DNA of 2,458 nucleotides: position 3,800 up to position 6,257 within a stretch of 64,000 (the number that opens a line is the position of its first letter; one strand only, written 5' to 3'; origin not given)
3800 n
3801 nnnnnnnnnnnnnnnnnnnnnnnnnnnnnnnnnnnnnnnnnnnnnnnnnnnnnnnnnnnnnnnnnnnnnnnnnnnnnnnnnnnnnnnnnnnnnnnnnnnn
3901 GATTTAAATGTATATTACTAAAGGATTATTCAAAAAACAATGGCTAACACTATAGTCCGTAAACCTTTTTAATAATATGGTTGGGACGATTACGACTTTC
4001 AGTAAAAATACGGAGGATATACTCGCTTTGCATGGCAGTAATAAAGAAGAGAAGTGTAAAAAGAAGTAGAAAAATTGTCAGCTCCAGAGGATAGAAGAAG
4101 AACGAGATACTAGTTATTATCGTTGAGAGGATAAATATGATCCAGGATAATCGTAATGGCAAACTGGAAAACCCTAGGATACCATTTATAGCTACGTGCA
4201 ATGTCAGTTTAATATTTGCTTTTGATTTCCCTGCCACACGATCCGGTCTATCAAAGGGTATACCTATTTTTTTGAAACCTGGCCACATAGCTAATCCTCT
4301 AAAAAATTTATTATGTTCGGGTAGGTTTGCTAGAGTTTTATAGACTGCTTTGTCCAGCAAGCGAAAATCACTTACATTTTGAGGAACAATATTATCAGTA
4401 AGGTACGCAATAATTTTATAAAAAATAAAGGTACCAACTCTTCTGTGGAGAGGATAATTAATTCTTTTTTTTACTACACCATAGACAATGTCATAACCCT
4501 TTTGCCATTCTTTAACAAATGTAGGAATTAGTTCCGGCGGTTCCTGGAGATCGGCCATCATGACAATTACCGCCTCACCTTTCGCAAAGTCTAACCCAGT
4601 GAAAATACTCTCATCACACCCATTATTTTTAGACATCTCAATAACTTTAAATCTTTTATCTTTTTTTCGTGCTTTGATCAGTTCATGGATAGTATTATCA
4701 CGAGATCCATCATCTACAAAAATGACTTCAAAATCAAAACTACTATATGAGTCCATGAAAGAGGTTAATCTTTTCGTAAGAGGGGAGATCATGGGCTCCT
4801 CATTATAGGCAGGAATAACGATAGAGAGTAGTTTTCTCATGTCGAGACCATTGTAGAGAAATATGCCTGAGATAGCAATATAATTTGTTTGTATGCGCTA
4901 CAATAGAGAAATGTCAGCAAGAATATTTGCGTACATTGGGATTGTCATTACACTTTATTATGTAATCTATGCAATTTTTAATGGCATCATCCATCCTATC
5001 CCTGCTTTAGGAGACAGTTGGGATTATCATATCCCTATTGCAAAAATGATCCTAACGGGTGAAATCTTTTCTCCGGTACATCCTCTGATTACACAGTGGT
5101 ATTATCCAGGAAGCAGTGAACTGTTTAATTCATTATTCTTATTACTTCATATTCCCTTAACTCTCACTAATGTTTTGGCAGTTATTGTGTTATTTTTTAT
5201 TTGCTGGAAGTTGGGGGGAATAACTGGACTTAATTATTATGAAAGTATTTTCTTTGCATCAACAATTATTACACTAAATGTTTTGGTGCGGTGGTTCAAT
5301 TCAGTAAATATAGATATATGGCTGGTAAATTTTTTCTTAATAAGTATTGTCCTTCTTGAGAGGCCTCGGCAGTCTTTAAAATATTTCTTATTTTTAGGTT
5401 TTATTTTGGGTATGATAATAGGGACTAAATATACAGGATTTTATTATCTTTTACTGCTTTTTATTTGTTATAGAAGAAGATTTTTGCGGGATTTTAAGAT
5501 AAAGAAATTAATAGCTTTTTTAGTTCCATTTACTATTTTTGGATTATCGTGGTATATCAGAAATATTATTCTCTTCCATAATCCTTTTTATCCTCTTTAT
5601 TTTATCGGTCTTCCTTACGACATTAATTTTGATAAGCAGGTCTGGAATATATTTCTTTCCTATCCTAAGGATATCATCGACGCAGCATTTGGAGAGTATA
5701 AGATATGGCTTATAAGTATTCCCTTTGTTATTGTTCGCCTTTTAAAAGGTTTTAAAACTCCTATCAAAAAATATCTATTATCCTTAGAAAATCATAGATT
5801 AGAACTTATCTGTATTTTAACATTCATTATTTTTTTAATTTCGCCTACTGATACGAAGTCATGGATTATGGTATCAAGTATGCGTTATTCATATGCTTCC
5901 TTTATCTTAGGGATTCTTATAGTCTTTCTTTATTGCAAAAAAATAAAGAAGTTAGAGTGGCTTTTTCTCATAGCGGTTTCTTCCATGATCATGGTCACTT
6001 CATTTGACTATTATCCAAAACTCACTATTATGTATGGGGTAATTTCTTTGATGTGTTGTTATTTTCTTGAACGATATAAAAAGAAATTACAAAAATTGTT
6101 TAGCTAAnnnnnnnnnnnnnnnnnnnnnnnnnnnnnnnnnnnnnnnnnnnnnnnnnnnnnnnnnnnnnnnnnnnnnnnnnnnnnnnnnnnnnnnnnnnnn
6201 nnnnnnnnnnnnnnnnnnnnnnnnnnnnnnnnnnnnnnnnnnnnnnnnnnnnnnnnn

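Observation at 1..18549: Arn-like lipid-linked sugar modification locus with three to four GT-C paralogs and a 12-gene co-directional operon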

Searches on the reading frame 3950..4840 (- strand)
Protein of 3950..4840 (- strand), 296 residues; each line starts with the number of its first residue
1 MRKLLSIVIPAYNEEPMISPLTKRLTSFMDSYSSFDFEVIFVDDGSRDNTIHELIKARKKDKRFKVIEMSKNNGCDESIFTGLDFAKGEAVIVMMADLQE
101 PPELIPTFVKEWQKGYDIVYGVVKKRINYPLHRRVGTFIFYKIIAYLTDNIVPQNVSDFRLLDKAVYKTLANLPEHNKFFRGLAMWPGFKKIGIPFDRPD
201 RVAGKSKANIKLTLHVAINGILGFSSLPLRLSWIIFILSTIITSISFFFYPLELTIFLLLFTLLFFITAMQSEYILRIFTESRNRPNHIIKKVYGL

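Call 3: search_protein_families(library=pfam, proteins=[window:3950-4840:-], max_evalue=0.01)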
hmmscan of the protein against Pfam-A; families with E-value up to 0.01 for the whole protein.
window:3950-4840:- (296 aa): 3 families
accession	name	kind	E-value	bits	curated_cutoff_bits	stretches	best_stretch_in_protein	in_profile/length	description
PF00535.33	Glycos_transf_2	-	6.9e-29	101.4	23.3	1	6-169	1-166/168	Glycosyl transferase family 2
PF03626.19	COX4_pro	-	0.0035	18.1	28.9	1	233-279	1-46/72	Prokaryotic Cytochrome C oxidase subunit IV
PF10111.15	Glyco_tranf_2_2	-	0.0086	16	27.3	0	6-96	1-90/276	Glycosyltransferase like family 2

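Call 7: search_protein_families(library=ncbifam, proteins=[window:3950-4840:-], max_evalue=0.001)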
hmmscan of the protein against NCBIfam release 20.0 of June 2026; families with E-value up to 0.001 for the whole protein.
window:3950-4840:- (296 aa): 17 families
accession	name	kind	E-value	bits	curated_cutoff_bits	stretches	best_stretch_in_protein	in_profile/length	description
NF047588.1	GlcsyltransPgfSStrep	equivalog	2.4e-58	197.8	500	1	5-292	3-304/308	glycosyltransferase PgfS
NF007986.1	PRK10714.1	equivalog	4.2e-31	108.1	529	1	5-293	8-311/316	undecaprenyl-phosphate 4-deoxy-4-formamido-L-arabinose transferase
TIGR03937.1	PgaC_IcaA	equivalog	9.9e-14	51.1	422.3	1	4-97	46-135/407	poly-beta-1,6-N-acetyl-D-glucosamine synthase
NF041875.1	EPS_EpsD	equivalog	7.9e-13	48.5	370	1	5-119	1-111/325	exopolysaccharide biosynthesis glycosyltransferase EpsD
TIGR04283.1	glyco_like_mftF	equivalog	1.8e-09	37.5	182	1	5-110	1-95/221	TIGR04283 family arsenosugar biosynthesis glycosyltransferase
NF047683.1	TeichurnBiosyTuaG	equivalog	1.9e-09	37.5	400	1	2-97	5-96/252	teichuronic acid biosynthesis protein TuaG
NF007482.0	PRK10073.1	equivalog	1.4e-08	34.2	423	1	3-108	6-106/334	glycosyltransferase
TIGR04242.1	nodulat_NodC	equivalog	4.4e-08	32.5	550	1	6-98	51-142/395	chitooligosaccharide synthase NodC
NF010496.0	PRK13915.1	equivalog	1e-07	31.3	262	1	4-109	32-139/307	glucosyl-3-phosphoglycerate synthase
NF050050.1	ProtGlycPglI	equivalog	1.1e-07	31.6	500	1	4-121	3-117/306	GalNAc(5)-diNAcBac-PP-undecaprenol beta-1,3-glucosyltransferase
NF045692.1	OglycostaseCruG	equivalog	3.1e-06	26.4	600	1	5-119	43-160/386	2'-O-glycosyltransferase CruG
NF058614.1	PPMAGASynPpgS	equivalog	4.8e-05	22.9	370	1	7-89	4-74/226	polyprenyl-phospho-N-acetylgalactosaminyl synthase PpgS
TIGR03965.1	mycofact_glyco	equivalog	5.3e-05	22.3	280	1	5-97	76-164/467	mycofactocin biosynthesis glycosyltransferase MftF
NF041391.1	DPhHxTase_Halo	equivalog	0.00021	20.4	375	1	11-160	3-143/213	dolichyl-phosphate hexose transferase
NF038302.1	EPS_HpsE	equivalog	0.00031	19.8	300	1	5-61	3-57/307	hormogonium polysaccharide biosynthesis glycosyltransferase HpsE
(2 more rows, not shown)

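Call 16: search_solved_structures(query=window:3950-4840:-, max_evalue=0.001)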
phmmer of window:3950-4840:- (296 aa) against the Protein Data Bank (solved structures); distinct sequences matched with E-value up to 0.001: 19.
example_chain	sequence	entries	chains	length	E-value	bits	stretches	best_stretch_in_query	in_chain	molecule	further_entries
5eke_A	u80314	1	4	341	1.1e-53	185.6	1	5-296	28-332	Uncharacterized glycosyltransferase sll0501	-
5ekp_C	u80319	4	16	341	1.8e-53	185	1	5-296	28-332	Uncharacterized glycosyltransferase sll0501 | Glycosyltransferase sll0501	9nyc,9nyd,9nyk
9nye_A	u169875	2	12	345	1.9e-53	184.9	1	5-296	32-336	Glycosyltransferase sll0501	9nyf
9hwj_A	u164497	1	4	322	1.2e-28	103.6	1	3-293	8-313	Undecaprenyl-phosphate 4-deoxy-4-formamido-L-arabinose transferase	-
9bhc_C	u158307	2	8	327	3e-25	92.3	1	3-293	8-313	Undecaprenyl-phosphate 4-deoxy-4-formamido-L-arabinose transferase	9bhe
8vxh_A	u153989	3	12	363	4.6e-25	91.7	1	3-293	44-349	Undecaprenyl-phosphate 4-deoxy-4-formamido-L-arabinose transferase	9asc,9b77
5mlz_A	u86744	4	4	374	7.4e-17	64.8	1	5-211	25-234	Dolichol monophosphate mannose synthase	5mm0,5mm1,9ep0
2z87_A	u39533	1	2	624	6e-08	35.6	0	5-108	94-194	Chondroitin synthase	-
2z86_A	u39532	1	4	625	6e-08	35.6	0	5-108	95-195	Chondroitin synthase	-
6p61_A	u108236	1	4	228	6.7e-06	28.8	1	5-97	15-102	Glycosyltransferase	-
5tze_C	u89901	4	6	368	4.1e-05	26.3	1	5-97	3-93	Glycosyl transferase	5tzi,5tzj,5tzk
5tz8_A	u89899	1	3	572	6.4e-05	25.6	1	5-97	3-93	Glycosyl transferase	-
6yv7_B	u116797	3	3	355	0.00018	24.1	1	4-102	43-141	Glycosyl transferase, family 2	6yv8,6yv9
6yv7_A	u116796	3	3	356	0.00018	24.1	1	4-102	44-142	Glycosyl transferase, family 2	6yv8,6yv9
5hea_A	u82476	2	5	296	0.00028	23.5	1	3-94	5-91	Putative glycosyltransferase (GalT1)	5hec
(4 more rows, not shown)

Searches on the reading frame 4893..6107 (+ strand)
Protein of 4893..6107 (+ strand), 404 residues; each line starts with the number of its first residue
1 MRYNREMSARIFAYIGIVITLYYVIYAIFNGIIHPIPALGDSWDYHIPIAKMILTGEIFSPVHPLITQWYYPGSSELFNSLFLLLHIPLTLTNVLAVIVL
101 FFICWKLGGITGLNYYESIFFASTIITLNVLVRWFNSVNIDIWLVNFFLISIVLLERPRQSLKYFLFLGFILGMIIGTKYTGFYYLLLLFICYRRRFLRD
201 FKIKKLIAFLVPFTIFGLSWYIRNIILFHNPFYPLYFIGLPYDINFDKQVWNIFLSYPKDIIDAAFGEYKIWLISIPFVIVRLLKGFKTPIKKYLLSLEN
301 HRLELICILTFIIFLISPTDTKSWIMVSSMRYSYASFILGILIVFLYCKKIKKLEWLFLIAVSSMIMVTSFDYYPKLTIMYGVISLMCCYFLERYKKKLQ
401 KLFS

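Call 3: search_protein_families(library=pfam, proteins=[window:4893-6107:+], max_evalue=0.01)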
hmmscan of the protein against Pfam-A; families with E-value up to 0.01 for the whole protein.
window:4893-6107:+ (404 aa): 0 families

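Call 7: search_protein_families(library=ncbifam, proteins=[window:4893-6107:+], max_evalue=0.001)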
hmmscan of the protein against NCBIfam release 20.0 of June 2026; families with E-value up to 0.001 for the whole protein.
window:4893-6107:+ (404 aa): 1 family
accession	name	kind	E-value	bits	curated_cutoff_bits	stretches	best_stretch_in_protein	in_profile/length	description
NF047510.1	LIC_10190_fam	subfamily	0.0006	18.7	100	1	78-346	160-414/424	LIC_10190 family membrane protein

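Call 15: search_solved_structures(query=window:4893-6107:+, max_evalue=10)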
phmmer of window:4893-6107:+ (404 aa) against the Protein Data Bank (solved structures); distinct sequences matched with E-value up to 10: 0.

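Call 17: find_homologous_proteins(query=window:4893-6107:+, max_evalue=0.001)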
Query window:4893-6107:+ (404 aa): 112 proteins with E <= 0.001 among 8000 candidates.
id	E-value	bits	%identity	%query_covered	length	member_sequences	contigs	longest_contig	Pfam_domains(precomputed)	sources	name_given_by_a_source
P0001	1.3e-261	886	100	100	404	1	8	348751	-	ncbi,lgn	-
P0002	2.1e-180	619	70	99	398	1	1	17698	-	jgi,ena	-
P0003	3.9e-174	598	66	100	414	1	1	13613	-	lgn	-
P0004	8.7e-158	544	61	99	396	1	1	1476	-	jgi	jgi:hypothetical protein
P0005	1.0e-128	448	52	98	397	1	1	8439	-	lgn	-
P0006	4.2e-128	446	52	100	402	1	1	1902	-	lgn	-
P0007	8.0e-124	432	51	98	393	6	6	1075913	-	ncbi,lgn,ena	-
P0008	2.0e-123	431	53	99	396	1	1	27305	-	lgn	-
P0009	3.8e-108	381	49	96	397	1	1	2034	-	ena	-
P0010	4.3e-105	371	47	98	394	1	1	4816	-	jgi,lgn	jgi:hypothetical protein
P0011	1.8e-104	368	49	96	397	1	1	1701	-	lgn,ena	-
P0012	4.3e-104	367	48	98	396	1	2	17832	-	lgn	-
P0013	6.6e-104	367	48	96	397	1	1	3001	-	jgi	jgi:hypothetical protein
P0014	5.7e-103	364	49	97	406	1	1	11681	PF26626.1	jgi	jgi:hypothetical protein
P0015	2.2e-102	362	48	86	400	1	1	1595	-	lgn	-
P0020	2.6e-101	358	46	96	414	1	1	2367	PF26626.1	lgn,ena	-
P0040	8.5e-96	340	45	96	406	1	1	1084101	-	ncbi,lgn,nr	ncbi:MAG: hypothetical protein KatS3mg089_0168 [Patescibacteria group bacterium]|nr:MAG: hypothetica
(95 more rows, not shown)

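Call 18: search_protein_families(library=pfam, proteins=[P0014, P0020, P0040, P0007], max_evalue=0.1)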
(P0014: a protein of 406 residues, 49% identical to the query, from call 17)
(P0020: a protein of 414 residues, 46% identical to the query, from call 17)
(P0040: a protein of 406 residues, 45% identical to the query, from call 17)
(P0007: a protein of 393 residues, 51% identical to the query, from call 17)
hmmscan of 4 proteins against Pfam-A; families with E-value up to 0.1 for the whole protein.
P0014 (406 aa): 0 families

P0020 (414 aa): 0 families

P0040 (406 aa): 0 families

P0007 (393 aa): 0 families

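Call 29: predict_structure(alignment_id=A1)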
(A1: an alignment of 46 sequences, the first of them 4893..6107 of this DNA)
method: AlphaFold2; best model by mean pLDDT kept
length: 404 residues; sequences in the alignment: 46
mean_pLDDT: 92.8   pTM: 0.93
mean pLDDT of the five models: 92.8, 92.6, 91.0, 90.0, 89.5
residues with pLDDT >= 90: 317; 70-90: 78; 50-70: 9; < 50: 0
segments of 3 or more residues with pLDDT < 50: none
pLDDT, mean of each block of 10 residues (from residue 1): 79 97 96 92 91 92 89 95 97 98 98 97 97 94 98 96 98 97 96 90 96 97 94 87 85 93 94 97 86 71 96 94 89 97 97 96 86 87 94 94 84
secondary structure, 60 per line:
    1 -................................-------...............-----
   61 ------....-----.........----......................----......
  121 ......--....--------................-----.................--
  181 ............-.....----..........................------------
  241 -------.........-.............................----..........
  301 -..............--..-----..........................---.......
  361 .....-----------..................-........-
elements in order: H2-33 H41-55 H67-70 H76-84 H89-110 H115-126 H129-132 H141-156 H162-178 H181-192 H194-198 H203-228 H250-256 H258-286 H291-300 H302-315 H325-350 H354-365 H377-394 H396-403

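Call 31: fold_search(model_id=the predicted structure, library=pdb)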
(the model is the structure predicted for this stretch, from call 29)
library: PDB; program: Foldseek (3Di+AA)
matches with E <= 10: 463; with E <= 0.001: 0
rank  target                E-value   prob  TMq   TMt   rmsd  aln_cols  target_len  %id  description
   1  9s6t_A                1.2e-03  1.00  0.42  0.37  10.1       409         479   12  Ternary cryo-EM structure of chicken ALG12 with Dol25-PP-GlcNAc2Man7, Dol25-P-Man, and Fab (released 2026-03-18)
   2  7oci_F                1.5e-03  1.00  0.45  0.31  12.1       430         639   10  Cryo-EM structure of yeast Ost6p containing oligosaccharyltransferase complex (released 2022-02-16)
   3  9dm7_A                2.1e-03  1.00  0.36  0.38  15.0       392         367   13  mannosyltransferase PimE in complex with Fab_E6 (released 2025-06-25)
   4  6ezn_F                3.5e-03  1.00  0.48  0.32  15.6       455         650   11  Cryo-EM structure of the yeast oligosaccharyltransferase (OST) complex (released 2018-01-17)
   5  8age_A                5.3e-03  1.00  0.46  0.32  12.1       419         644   12  Structure of yeast oligosaccharylransferase complex with acceptor peptide bound (released 2022-12-07)
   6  9dm5                  5.8e-03  1.00  0.39  0.41  13.5       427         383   13  Product-Bound mannosyltransferase PimE (released 2025-06-25)
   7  5ezm                  6.3e-03  1.00  0.48  0.38   7.0       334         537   13  Crystal Structure of ArnT from Cupriavidus metallidurans in the apo state (released 2016-02-17)
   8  9s6u_A                7.2e-03  1.00  0.49  0.38   7.2       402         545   12  Ternary cryo-EM structure of human ALG9 with Dol25-PP-GlcNAc2Man8, Dol25-P-Man and Fab (released 2026-03-18)
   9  9i5k_A                8.8e-03  1.00  0.45  0.39  10.4       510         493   12  Structure of the Chaetomium thermophilum Pmt4 homodimer (C2 symmetry) (released 2025-12-24)
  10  9s6r_A                1.0e-02  1.00  0.43  0.45  10.3       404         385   13  Ternary cryo-EM structure of yeast ALG3 with Dol25-PP-GlcNAc2Man5, Dol25-P-Man, and Fab (released 2026-03-18)
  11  8agb_A                1.1e-02  1.00  0.47  0.33  11.5       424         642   10  Structure of yeast oligosaccharylransferase complex with lipid-linked oligosaccharide bound (released 2022-12-07)
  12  9s6s_A                1.1e-02  1.00  0.48  0.38  11.1       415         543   11  Ternary cryo-EM structure of human ALG9 with Dol25-PP-GlcNAc2Man6, Dol25-P-Man and Fab (released 2026-03-18)
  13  5gmy_A                2.7e-02  1.00  0.44  0.24  13.8       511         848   10  Crystal structure of the Archaeoglobus fulgidus oligosaccharyltransferase (O29867_ARCFU) tethered with an acceptor pep (released 2017-02-01)
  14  3waj                  3.6e-02  1.00  0.45  0.26  12.6       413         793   11  Crystal structure of the Archaeoglobus fulgidus oligosaccharyltransferase (O29867_ARCFU) complex with Zn and sulfate (released 2013-10-30)
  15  8tgn_A                6.0e-02  0.21  0.15  0.15  24.1       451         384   11  VMAT1 dimer with serotonin and reserpine (released 2024-03-20)
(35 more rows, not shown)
